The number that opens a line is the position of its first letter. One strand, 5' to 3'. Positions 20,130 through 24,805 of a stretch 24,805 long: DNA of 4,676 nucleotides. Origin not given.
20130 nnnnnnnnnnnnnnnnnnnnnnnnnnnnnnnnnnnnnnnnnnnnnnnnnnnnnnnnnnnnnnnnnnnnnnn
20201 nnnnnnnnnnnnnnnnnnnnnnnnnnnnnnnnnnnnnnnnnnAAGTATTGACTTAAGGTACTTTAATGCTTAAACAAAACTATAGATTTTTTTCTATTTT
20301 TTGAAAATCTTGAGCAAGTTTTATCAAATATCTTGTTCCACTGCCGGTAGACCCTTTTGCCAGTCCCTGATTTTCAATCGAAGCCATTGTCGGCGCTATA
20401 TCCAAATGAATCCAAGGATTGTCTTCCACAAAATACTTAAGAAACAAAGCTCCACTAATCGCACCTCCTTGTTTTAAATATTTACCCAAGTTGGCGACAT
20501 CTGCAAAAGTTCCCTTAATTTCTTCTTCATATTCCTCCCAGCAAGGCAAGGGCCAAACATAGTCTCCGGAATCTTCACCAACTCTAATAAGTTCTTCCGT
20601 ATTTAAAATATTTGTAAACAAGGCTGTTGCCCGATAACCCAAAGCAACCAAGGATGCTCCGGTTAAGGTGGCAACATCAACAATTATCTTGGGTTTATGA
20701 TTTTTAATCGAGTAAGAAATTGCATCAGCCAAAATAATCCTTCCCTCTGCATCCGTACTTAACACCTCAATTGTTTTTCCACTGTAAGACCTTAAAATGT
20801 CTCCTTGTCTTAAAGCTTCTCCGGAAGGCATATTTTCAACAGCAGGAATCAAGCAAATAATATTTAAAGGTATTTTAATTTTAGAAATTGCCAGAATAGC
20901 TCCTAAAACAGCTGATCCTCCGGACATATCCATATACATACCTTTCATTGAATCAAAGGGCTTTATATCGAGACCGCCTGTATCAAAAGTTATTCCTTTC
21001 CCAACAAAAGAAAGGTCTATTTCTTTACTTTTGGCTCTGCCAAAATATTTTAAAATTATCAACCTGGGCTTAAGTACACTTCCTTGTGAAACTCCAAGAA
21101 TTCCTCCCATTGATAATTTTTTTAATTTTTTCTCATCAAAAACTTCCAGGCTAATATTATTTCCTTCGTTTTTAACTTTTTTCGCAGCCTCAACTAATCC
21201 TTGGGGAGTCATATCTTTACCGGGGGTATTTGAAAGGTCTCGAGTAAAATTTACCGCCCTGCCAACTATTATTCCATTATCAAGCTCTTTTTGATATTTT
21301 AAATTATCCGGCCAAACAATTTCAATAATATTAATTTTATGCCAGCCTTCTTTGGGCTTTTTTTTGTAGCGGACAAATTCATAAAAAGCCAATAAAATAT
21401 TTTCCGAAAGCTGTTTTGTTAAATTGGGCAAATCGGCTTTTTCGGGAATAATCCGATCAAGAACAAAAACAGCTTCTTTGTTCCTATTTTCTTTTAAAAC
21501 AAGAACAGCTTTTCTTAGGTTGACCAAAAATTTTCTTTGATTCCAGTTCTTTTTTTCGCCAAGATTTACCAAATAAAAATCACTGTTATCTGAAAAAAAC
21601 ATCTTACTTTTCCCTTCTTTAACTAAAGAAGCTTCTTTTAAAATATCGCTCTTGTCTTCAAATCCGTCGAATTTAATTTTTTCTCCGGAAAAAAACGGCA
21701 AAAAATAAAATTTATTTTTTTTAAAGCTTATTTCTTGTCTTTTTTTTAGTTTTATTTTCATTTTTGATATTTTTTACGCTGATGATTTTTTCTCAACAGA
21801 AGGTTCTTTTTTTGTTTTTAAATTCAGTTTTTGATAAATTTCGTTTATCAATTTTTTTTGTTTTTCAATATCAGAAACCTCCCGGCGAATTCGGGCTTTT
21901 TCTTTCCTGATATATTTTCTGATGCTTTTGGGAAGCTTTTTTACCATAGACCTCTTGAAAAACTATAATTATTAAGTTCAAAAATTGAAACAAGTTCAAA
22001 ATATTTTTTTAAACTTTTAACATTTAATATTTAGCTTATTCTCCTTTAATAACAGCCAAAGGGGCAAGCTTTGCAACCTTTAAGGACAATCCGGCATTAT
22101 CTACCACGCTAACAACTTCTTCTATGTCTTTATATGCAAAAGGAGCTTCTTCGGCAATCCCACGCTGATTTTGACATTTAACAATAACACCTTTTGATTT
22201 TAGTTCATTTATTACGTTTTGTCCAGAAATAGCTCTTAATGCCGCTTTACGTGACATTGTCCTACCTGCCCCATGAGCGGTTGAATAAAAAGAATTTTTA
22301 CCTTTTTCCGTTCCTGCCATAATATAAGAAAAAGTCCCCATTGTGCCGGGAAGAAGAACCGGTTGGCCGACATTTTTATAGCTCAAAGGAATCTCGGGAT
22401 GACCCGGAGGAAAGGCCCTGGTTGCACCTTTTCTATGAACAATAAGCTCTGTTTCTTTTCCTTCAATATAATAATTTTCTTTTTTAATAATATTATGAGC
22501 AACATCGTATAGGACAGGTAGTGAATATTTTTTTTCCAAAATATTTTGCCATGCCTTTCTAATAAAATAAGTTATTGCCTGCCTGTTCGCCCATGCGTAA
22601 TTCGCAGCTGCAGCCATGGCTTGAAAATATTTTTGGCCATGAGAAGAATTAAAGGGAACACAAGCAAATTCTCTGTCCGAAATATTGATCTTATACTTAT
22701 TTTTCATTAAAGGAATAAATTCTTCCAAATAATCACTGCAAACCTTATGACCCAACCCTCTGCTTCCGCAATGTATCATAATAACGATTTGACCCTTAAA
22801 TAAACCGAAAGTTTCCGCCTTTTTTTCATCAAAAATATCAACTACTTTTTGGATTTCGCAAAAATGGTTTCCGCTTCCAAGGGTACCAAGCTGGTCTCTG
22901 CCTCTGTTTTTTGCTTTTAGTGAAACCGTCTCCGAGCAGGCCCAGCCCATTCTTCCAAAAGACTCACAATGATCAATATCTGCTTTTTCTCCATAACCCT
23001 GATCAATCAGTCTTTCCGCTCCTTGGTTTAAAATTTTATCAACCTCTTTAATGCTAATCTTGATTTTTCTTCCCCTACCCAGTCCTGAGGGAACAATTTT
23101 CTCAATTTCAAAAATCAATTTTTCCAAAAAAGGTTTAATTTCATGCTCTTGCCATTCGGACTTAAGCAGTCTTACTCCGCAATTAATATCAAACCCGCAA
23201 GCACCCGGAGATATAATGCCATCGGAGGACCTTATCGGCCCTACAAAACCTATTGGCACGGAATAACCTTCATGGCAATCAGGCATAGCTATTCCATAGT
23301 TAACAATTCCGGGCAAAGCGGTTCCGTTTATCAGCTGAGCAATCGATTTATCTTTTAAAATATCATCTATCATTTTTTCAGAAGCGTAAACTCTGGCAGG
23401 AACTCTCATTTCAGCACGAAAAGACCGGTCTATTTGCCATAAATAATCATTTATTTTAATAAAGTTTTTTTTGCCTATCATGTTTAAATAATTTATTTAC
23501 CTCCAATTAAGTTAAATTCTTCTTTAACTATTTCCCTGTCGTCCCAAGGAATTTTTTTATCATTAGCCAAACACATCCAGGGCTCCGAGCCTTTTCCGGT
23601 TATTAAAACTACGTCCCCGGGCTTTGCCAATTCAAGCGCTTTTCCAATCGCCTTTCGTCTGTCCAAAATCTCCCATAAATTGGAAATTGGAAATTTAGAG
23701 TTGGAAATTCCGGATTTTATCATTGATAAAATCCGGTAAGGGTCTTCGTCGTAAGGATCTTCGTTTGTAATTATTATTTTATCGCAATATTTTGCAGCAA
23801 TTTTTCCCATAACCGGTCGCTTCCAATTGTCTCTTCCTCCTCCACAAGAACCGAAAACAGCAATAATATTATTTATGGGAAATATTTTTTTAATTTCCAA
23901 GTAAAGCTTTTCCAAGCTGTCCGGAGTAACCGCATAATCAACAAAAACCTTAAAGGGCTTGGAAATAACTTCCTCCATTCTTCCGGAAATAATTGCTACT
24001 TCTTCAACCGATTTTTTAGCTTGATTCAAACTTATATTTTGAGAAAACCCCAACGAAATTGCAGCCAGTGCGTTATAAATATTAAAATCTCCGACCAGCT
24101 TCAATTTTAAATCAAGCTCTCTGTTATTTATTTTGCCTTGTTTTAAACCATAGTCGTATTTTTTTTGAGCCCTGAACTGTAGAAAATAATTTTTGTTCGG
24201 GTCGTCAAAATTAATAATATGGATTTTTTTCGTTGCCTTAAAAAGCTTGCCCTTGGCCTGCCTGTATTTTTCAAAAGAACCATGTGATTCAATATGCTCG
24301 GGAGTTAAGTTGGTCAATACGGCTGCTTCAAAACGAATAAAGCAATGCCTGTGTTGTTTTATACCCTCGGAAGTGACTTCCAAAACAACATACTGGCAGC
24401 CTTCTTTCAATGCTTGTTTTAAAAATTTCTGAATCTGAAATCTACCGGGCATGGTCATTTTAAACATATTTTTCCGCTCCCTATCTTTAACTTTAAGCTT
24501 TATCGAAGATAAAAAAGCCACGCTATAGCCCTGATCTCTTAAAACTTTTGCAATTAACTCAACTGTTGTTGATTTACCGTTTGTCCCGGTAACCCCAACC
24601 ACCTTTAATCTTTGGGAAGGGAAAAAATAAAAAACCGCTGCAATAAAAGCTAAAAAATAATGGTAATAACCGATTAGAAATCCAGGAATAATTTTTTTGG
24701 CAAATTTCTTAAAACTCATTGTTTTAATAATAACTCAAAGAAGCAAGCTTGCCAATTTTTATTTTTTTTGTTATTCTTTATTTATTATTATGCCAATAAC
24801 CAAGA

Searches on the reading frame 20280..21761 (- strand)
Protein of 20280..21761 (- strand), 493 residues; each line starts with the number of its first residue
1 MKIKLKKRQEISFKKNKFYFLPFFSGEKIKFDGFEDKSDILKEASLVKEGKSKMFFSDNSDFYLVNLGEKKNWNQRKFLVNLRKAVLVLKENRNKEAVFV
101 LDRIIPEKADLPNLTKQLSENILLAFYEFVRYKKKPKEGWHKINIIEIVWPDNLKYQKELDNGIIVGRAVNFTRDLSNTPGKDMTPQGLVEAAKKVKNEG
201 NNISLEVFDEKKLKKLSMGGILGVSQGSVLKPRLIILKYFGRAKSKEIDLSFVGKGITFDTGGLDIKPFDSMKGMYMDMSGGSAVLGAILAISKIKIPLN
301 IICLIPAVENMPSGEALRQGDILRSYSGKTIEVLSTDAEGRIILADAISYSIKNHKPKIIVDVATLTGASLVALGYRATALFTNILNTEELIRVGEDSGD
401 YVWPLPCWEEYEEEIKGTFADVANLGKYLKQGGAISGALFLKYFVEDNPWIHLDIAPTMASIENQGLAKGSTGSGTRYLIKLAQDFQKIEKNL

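Call 24: search_protein_families(library=pfam, proteins=[window:20280-21761:-], max_evalue=0.001)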
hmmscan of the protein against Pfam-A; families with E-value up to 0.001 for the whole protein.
window:20280-21761:- (493 aa): 2 families
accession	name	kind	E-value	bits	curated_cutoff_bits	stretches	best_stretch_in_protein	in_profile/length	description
PF00883.26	Peptidase_M17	-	6.2e-109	364.5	25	1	171-480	1-310/310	Cytosol aminopeptidase family, catalytic domain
PF02789.23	Peptidase_M17_N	-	1.7e-07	31.6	23.4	1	61-136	54-129/129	Cytosol aminopeptidase family, N-terminal domain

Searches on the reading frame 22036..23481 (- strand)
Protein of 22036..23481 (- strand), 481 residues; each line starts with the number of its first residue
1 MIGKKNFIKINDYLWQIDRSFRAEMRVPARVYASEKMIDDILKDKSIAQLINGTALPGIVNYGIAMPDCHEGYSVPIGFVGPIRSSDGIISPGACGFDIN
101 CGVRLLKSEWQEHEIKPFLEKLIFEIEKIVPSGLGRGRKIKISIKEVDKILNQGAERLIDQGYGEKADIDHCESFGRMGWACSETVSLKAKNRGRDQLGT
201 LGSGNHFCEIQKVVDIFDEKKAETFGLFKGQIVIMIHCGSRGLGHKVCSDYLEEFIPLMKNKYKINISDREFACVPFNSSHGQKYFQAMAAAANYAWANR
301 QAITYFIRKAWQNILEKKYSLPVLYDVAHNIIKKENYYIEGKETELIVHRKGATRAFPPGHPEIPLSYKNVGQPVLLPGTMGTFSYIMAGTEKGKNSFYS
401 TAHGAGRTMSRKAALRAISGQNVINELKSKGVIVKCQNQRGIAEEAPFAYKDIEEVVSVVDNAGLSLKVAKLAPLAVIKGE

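Call 24: search_protein_families(library=pfam, proteins=[window:22036-23481:-], max_evalue=0.001)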
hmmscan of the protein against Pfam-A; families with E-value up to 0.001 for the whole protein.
window:22036-23481:- (481 aa): 1 family
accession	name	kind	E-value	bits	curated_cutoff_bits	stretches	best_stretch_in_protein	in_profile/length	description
PF01139.22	RtcB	-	3e-158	528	27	1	49-480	1-426/426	tRNA-splicing ligase RtcB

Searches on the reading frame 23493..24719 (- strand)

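Call 24: search_protein_families(library=pfam, proteins=[window:23493-24719:-], max_evalue=0.001)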
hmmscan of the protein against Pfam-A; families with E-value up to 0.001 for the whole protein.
window:23493-24719:- (408 aa): 2 families
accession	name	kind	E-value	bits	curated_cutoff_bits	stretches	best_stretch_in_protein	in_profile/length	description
PF08245.18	Mur_ligase_M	-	4.1e-41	141.6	24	1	43-223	1-199/200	Mur ligase middle domain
PF02875.26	Mur_ligase_C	-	4.8e-25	89.3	28.4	1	246-377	1-127/127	Mur ligase, glutamate ligase domain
